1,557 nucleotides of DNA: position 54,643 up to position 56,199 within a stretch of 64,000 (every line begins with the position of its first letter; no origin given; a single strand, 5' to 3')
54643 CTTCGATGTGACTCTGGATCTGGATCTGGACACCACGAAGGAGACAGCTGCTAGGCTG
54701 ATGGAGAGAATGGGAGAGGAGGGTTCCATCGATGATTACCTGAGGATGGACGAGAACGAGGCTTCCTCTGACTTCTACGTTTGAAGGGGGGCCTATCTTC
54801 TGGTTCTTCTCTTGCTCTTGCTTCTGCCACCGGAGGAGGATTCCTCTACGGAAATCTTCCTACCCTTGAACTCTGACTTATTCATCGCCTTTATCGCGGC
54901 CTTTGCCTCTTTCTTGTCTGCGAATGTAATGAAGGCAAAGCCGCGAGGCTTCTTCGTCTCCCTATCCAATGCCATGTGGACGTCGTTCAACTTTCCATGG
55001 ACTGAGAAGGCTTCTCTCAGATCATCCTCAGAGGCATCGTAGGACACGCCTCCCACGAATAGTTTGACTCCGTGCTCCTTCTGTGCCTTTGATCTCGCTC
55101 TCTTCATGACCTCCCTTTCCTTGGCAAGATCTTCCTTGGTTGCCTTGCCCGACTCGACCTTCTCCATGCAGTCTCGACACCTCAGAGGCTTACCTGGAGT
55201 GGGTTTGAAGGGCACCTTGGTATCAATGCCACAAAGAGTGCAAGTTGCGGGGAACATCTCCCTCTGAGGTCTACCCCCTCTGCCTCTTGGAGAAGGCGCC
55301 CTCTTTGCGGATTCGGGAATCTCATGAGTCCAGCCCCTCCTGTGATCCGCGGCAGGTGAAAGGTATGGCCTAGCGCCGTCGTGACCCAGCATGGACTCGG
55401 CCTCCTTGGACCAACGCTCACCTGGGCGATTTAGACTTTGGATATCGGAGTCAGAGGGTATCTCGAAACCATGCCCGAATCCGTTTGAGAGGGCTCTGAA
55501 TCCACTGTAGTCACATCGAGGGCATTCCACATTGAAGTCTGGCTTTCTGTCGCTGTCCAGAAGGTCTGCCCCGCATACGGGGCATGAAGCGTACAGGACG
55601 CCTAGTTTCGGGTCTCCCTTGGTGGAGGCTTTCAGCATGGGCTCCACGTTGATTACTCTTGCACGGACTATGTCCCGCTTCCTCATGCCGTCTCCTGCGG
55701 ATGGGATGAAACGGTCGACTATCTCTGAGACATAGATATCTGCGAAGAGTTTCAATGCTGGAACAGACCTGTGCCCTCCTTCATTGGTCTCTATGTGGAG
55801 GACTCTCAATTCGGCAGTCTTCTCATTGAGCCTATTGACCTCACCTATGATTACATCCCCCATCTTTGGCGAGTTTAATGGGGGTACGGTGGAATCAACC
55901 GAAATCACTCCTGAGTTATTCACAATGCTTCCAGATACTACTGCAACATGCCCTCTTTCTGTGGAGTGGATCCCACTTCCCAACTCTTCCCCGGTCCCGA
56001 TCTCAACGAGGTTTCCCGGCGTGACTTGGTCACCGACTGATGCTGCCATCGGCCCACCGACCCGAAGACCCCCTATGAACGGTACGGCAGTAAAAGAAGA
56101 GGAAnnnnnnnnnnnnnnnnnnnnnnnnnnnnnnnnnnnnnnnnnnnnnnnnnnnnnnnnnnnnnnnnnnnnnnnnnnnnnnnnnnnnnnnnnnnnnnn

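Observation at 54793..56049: Exosome cap protein Csl4 fused to a CxxC-x17-CxxC zinc ribbon and a canonical RRM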

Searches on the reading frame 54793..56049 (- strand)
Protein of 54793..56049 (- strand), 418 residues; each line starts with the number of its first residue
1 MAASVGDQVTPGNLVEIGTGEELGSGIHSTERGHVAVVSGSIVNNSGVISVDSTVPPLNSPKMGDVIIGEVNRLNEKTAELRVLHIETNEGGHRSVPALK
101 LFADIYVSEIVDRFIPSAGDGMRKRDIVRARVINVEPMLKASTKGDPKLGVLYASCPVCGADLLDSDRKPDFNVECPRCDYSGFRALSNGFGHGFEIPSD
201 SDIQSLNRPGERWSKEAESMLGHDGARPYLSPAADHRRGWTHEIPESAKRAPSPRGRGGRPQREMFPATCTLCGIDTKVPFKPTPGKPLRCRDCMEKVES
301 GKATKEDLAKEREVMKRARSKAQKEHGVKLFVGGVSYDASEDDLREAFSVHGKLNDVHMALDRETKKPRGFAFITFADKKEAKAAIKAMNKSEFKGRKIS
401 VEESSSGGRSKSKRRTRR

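Call 3: search_protein_families(library=pfam, proteins=[window:54793-56049:-], max_evalue=0.1)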
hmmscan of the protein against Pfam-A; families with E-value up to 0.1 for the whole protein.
window:54793-56049:- (418 aa): 11 families
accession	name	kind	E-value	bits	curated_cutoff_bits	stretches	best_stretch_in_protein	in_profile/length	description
PF00076.28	RRM_1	-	9.5e-21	73.9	20.7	1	330-399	1-69/70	RNA recognition motif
PF23477.1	zf_Tbcl_2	-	9.2e-13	48.1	27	1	263-297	1-35/37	Probable treble clef zinc finger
PF16367.11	RRM_7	-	1.1e-05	25.8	27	1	329-397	3-74/94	RNA recognition motif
PF03880.21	DbpA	-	0.02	15.4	25.6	0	378-402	47-71/72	DbpA RNA binding domain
PF08777.17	RRM_3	-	0.035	14.6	22.9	1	327-396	1-64/102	RNA binding motif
PF16842.11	RRM_occluded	-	0.063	13.6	30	0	340-401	14-70/79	Occluded RNA-recognition motif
PF10447.15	EXOSC1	-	0.064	14.4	21.2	0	61-89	2-30/112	Exosome component EXOSC1/CSL4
PF11767.14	SET_assoc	-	0.072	13.2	24.1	0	373-399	37-63/66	Histone lysine methyltransferase SET associated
PF24042.1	DUF7351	-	0.08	13.1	31.2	0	155-182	3-30/177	Domain of unknown function (DUF7351)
PF24210.1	T4_RIIA1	-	0.081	13.1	27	0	293-317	40-64/67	RIIA.1-like protein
PF12352.13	V-SNARE_C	-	0.087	13.6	27.1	0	296-323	19-46/66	Snare region anchored in the vesicle membrane C-terminus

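Call 4: search_protein_families(library=ncbifam, proteins=[window:54793-56049:-], max_evalue=0.1)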
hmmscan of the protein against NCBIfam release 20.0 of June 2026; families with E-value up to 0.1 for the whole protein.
window:54793-56049:- (418 aa): 11 families
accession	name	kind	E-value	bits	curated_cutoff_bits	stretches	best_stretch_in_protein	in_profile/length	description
NF034126.3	PRK09521.1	equivalog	8.4e-25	87.6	90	1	8-191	2-178/180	exosome complex RNA-binding protein Csl4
NF058537.1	Rbp_regulator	equivalog_domain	4.2e-21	75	100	1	330-404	2-76/79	RNA-binding regulator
TIGR01622.1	SF-CC1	subfamily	6.3e-18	65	231.65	1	324-404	216-296/500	splicing factor, CC1-like family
TIGR04272.1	cxxc_cxxc_Mbark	domain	2.3e-13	49.6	36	1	263-297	1-35/37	CxxC-x17-CxxC domain-containing protein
TIGR01648.1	hnRNP-R-Q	subfamily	5.8e-12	45.2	317.85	1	322-401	53-132/577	hnRNP-R, Q splicing factor family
TIGR01628.1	PABP-1234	subfamily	3e-10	39.9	497.1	1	295-403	146-257/595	polyadenylate binding protein, human types 1, 2, 3, 4 family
TIGR01645.1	half-pint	subfamily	2.4e-09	36.5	443.95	1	307-405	82-182/607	poly-U binding splicing factor, half-pint family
TIGR01642.1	U2AF_lg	subfamily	3.5e-09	35.7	310.3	1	314-407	283-376/510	U2 snRNP auxilliary factor, large subunit, splicing factor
TIGR01661.1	ELAV_HUD_SF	subfamily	2.7e-08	33.8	279.1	1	317-402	259-343/351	ELAV/HuD family splicing factor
TIGR01659.1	sex-lethal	subfamily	8.7e-07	28.9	486.2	1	318-411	184-279/346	sex-lethal family splicing factor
NF041915.1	HVO_2901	equivalog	0.053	13.3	80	0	289-305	16-32/55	HVO_2901 family zinc finger protein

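Call 5: find_homologous_proteins(query=window:54793-56049:-, max_evalue=0.00001)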
Query window:54793-56049:- (418 aa): 340 proteins with E <= 0.00001 among 8000 candidates; the best 120 are listed.
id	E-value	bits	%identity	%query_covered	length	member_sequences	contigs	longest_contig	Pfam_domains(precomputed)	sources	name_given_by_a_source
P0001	1.5e-271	918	97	100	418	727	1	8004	PF00076.29,PF23477.2,PF16367.12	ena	-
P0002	6.1e-256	867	91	96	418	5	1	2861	PF00076.29,PF23477.2,PF16367.12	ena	-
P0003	1.1e-255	866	91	100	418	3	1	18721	PF00076.29,PF23477.2,PF16367.12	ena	-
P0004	3.1e-255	865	91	99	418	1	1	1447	PF00076.29,PF23477.2,PF16367.12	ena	-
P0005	6.5e-255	864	91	96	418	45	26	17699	PF00076.29,PF23477.2,PF16367.12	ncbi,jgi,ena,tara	tara:strand:- start:1346 stop:2602 length:1257 start_codon:yes stop_codon:yes gene_type:complete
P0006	1.2e-254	863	90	100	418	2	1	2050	PF00076.29,PF23477.2,PF16367.12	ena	-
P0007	1.3e-254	863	91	100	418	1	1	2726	PF00076.29,PF23477.2,PF16367.12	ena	-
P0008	1.7e-254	862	91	100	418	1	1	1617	PF00076.29,PF23477.2,PF16367.12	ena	-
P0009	1.0e-253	860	91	100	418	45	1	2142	PF00076.29,PF23477.2,PF28441.1,PF16367.12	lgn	-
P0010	1.2e-253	859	90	96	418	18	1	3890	PF00076.29,PF23477.2,PF16367.12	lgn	-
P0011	4.3e-252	854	89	100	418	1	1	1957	PF00076.29,PF23477.2,PF16367.12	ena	-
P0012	7.5e-252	854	90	96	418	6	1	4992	PF00076.29,PF23477.2,PF16367.12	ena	-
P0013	5.9e-250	847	89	96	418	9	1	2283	PF00076.29,PF23477.2,PF16367.12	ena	-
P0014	9.5e-250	847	89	100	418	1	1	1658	PF00076.29,PF23477.2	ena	-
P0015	2.0e-247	839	89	96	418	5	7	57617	PF00076.29,PF23477.2,PF28441.1,PF16367.12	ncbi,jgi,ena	-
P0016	3.7e-239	812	84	99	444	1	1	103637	PF00076.29,PF23477.2,PF16367.12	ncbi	-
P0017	4.9e-239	811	84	99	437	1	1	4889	PF00076.29,PF23477.2,PF16367.12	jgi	-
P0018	5.1e-239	811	84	99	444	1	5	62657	PF00076.29,PF23477.2,PF16367.12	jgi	jgi:CxxC-x17-CxxC domain-containing protein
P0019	5.1e-239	811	84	99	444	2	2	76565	PF00076.29,PF23477.2,PF16367.12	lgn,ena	-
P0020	5.8e-239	811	84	99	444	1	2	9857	PF00076.29,PF23477.2,PF16367.12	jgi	jgi:CxxC-x17-CxxC domain-containing protein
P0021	1.2e-238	810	84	99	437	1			PF00076.29,PF23477.2,PF16367.12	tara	tara:strand:- start:2369 stop:3682 length:1314 start_codon:yes stop_codon:yes gene_type:complete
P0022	2.4e-238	809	84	99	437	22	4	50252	PF00076.29,PF23477.2,PF16367.12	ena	-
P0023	2.5e-238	809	85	98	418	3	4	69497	PF00076.29,PF23477.2,PF16367.12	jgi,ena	-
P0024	1.1e-237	807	84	99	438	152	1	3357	PF00076.29,PF23477.2,PF16367.12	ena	-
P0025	7.9e-237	804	83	100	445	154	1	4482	PF00076.29,PF23477.2,PF16367.12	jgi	jgi:CxxC-x17-CxxC domain-containing protein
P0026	4.8e-236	801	84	99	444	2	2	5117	PF00076.29,PF23477.2,PF16367.12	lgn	-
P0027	2.7e-234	796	82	99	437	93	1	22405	PF00076.29,PF23477.2,PF16367.12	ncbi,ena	-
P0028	1.2e-233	794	81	99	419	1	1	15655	PF00076.29,PF23477.2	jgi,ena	-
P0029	1.9e-233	793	81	99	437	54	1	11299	PF00076.29,PF23477.2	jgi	jgi:CxxC-x17-CxxC domain-containing protein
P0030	1.9e-232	790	81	99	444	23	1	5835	PF00076.29,PF23477.2,PF16367.12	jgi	-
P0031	5.3e-231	785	80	99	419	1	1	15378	PF00076.29,PF23477.2,PF16367.12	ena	-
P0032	6.0e-228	775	80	99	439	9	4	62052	PF00076.29,PF23477.2,PF16367.12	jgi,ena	-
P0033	8.7e-227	771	79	96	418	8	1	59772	PF00076.29,PF23477.2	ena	-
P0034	3.7e-224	762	79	96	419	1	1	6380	PF00076.29,PF23477.2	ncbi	-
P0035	1.7e-223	760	79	96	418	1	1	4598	PF00076.29,PF23477.2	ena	-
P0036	2.6e-222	756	78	99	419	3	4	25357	PF00076.29,PF23477.2,PF16367.12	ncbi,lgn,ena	-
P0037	1.4e-221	754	77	96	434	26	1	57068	PF00076.29,PF23477.2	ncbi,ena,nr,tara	ncbi:MAG: hypothetical protein CMA00_000970 [Methanobacteriota archaeon]|nr:MAG: hypothetical protei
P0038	1.9e-221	753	78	96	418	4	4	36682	PF00076.29,PF23477.2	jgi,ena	-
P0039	6.6e-220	748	78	96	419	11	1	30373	PF00076.29,PF23477.2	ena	-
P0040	1.4e-218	744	76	98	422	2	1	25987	PF00076.29,PF23477.2,PF16367.12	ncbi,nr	ncbi:MAG: hypothetical protein CMB67_02500 [Euryarchaeota archaeon]|nr:hypothetical protein [Euryarc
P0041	2.1e-217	740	77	98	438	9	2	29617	PF00076.29,PF23477.2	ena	-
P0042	2.4e-214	730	76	98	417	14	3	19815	PF00076.29,PF23477.2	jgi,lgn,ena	-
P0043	2.6e-214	730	77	96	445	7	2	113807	PF00076.29,PF23477.2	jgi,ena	-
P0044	5.8e-212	722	74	98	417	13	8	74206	PF00076.29,PF23477.2,PF16367.12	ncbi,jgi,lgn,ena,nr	ncbi:MAG: hypothetical protein CMA28_04820 [Euryarchaeota archaeon]|jgi:cold-inducible RNA-binding p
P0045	1.3e-211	721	75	97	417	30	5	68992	PF00076.29,PF23477.2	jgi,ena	-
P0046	2.2e-211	720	73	96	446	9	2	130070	PF00076.29,PF23477.2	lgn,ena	-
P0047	2.7e-211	720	73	96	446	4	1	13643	PF00076.29,PF23477.2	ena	-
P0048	3.5e-211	720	76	97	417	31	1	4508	PF00076.29,PF23477.2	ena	-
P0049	8.0e-211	718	73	96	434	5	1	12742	PF00076.29,PF23477.2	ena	-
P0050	3.9e-208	710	75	98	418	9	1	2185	PF00076.29,PF23477.2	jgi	jgi:CxxC-x17-CxxC domain-containing protein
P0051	3.0e-207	707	73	96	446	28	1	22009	PF00076.29,PF23477.2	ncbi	-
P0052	6.5e-207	706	73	97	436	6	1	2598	PF00076.29,PF23477.2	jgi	-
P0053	1.9e-206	704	71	96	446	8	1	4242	PF00076.29,PF23477.2,PF16367.12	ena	-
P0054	2.1e-201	687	70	100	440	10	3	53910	PF00076.29,PF23477.2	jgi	-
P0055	1.2e-200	685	70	96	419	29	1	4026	PF00076.29,PF23477.2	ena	-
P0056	1.6e-199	681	82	84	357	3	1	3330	PF00076.29,PF23477.2,PF16367.12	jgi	jgi:CxxC-x17-CxxC domain-containing protein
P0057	2.4e-197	674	68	100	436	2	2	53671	PF00076.29,PF23477.2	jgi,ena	-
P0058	6.5e-197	673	71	97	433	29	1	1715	PF00076.29,PF23477.2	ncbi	-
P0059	3.0e-196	670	72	97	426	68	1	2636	PF00076.29,PF23477.2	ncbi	-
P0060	8.7e-181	619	66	98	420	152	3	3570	PF00076.29,PF23477.2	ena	-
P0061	1.3e-180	619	65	98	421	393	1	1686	PF00076.29,PF23477.2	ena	-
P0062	2.0e-180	618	66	98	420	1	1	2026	PF00076.29,PF23477.2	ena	-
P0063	4.6e-180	617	67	97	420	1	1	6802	PF00076.29,PF23477.2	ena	-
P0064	2.8e-179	615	66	97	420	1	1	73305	PF00076.29,PF23477.2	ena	-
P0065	4.2e-179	614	66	98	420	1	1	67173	PF00076.29,PF23477.2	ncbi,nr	ncbi:MAG: hypothetical protein CMA47_04795 [Euryarchaeota archaeon]|nr:hypothetical protein [Euryarc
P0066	5.7e-179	613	66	97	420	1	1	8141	PF00076.29,PF23477.2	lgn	-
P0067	2.2e-178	612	65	98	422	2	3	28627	PF00076.29,PF23477.2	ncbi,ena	ncbi:MAG: CxxC-x17-CxxC domain-containing protein [Candidatus Thalassarchaeum sp.]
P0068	5.3e-178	610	66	97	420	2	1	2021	PF00076.29,PF23477.2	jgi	-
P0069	1.9e-177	608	66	97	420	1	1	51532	PF00076.29,PF23477.2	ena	-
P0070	7.6e-177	606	63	100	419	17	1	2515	PF00076.29,PF24042.2,PF23477.2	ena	-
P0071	1.2e-176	606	64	98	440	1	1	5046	PF00076.29,PF23477.2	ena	-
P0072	1.7e-176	605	64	98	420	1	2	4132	PF00076.29,PF23477.2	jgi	-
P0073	2.7e-176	605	65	97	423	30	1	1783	PF00076.29,PF23477.2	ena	-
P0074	4.5e-176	604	64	98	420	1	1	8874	PF00076.29,PF23477.2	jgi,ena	-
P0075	8.0e-176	603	63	98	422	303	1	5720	PF00076.29,PF23477.2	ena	-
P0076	1.4e-175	602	65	97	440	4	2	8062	PF00076.29,PF23477.2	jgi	-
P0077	3.7e-175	601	64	97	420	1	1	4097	PF00076.29,PF24042.2,PF23477.2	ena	-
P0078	4.3e-175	601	64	97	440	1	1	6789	PF00076.29,PF23477.2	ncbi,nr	ncbi:MAG: hypothetical protein CMA88_02440 [Euryarchaeota archaeon]|nr:hypothetical protein [Euryarc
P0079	5.4e-175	600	64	98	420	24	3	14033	PF00076.29,PF23477.2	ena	-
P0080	5.7e-175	600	64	98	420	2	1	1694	PF00076.29,PF23477.2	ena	-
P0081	5.8e-175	600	64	97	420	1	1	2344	PF00076.29,PF24042.2,PF23477.2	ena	-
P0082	8.7e-175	600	64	97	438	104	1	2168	PF00076.29,PF23477.2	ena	-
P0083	1.5e-174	599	62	98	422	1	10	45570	PF00076.29,PF23477.2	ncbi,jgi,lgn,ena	ncbi:MAG: CxxC-x17-CxxC domain-containing protein [Candidatus Poseidoniia archaeon]|jgi:CxxC-x17-Cxx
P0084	1.5e-174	599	63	97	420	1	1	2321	PF00076.29,PF23477.2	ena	-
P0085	1.6e-174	599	63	97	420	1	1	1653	PF00076.29,PF23477.2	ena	-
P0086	1.9e-174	599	62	98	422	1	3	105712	PF00076.29,PF23477.2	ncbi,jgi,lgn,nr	ncbi:MAG: hypothetical protein CXT65_00785 [Methanobacteriota archaeon]|nr:MAG: hypothetical protein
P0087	2.3e-174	598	63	97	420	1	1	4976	PF00076.29,PF23477.2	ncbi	-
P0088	3.0e-174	598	62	98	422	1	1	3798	PF00076.29,PF23477.2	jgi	-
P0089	5.0e-174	597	63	97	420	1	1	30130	PF00076.29,PF24042.2,PF23477.2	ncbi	-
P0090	6.0e-174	597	63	97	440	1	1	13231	PF00076.29,PF23477.2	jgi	-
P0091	6.4e-174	597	62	98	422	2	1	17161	PF00076.29,PF23477.2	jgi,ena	jgi:CxxC-x17-CxxC domain-containing protein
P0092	8.8e-174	596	63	97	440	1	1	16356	PF00076.29,PF23477.2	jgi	-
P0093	8.8e-174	596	63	97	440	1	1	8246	PF00076.29,PF23477.2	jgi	-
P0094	1.1e-173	596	63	97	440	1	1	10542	PF00076.29,PF23477.2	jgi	-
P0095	2.0e-173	595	62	98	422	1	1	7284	PF00076.29,PF23477.2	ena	-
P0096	3.0e-173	595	62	98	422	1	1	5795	PF00076.29,PF23477.2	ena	-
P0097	5.9e-173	594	62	98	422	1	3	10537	PF00076.29,PF23477.2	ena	-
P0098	6.7e-173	593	62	98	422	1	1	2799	PF00076.29,PF23477.2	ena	-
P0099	7.6e-173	593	62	98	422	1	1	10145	PF00076.29,PF23477.2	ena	-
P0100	7.7e-173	593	62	98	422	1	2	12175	PF00076.29,PF23477.2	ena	-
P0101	8.7e-173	593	62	98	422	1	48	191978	PF00076.29,PF23477.2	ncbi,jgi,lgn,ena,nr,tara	ncbi:MAG: hypothetical protein OSB22_03010 [Candidatus Poseidoniales archaeon]|jgi:CxxC-x17-CxxC dom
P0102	8.9e-173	593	62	98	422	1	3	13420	PF00076.29,PF23477.2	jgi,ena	jgi:CxxC-x17-CxxC domain-containing protein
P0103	1.1e-172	593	62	98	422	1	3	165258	PF00076.29,PF23477.2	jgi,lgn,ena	-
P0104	1.3e-172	593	62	98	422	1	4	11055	PF00076.29,PF23477.2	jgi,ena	-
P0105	1.4e-172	592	62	98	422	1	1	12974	PF00076.29,PF23477.2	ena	-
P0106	1.8e-172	592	62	98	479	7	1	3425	PF00076.29,PF23477.2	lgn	-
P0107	5.0e-172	591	62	98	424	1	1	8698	PF00076.29,PF23477.2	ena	-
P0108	5.2e-171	587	64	98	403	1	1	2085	PF00076.29,PF23477.2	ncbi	-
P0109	1.2e-168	579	61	97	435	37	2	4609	PF00076.29,PF23477.2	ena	-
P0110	3.5e-167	575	61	99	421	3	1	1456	PF00076.29,PF23477.2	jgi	jgi:cold-inducible RNA-binding protein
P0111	5.8e-166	571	61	100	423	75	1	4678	PF00076.29,PF23477.2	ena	-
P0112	3.7e-165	568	60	100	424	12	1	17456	PF00076.29,PF23477.2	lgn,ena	-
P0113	5.0e-165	568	60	100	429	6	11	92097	PF00076.29,PF23477.2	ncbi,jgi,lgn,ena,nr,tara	ncbi:MAG: exosome complex RNA-binding protein Csl4 [Candidatus Poseidoniales archaeon]|jgi:cold-indu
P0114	7.0e-165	567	64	89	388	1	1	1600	PF00076.29,PF23477.2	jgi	jgi:CxxC-x17-CxxC domain-containing protein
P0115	3.1e-164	565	63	89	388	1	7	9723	PF00076.29,PF23477.2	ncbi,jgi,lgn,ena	jgi:CxxC-x17-CxxC domain-containing protein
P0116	3.8e-164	565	61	99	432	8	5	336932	PF00076.29,PF23477.2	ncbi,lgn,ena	-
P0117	1.1e-163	563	60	100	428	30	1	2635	PF00076.29,PF23477.2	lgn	-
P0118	1.4e-163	563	63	89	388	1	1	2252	PF00076.29,PF23477.2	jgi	jgi:CxxC-x17-CxxC domain-containing protein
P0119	4.6e-163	561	63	89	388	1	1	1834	PF00076.29,PF23477.2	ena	-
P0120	8.4e-162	557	62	98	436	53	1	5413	PF00076.29,PF23477.2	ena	-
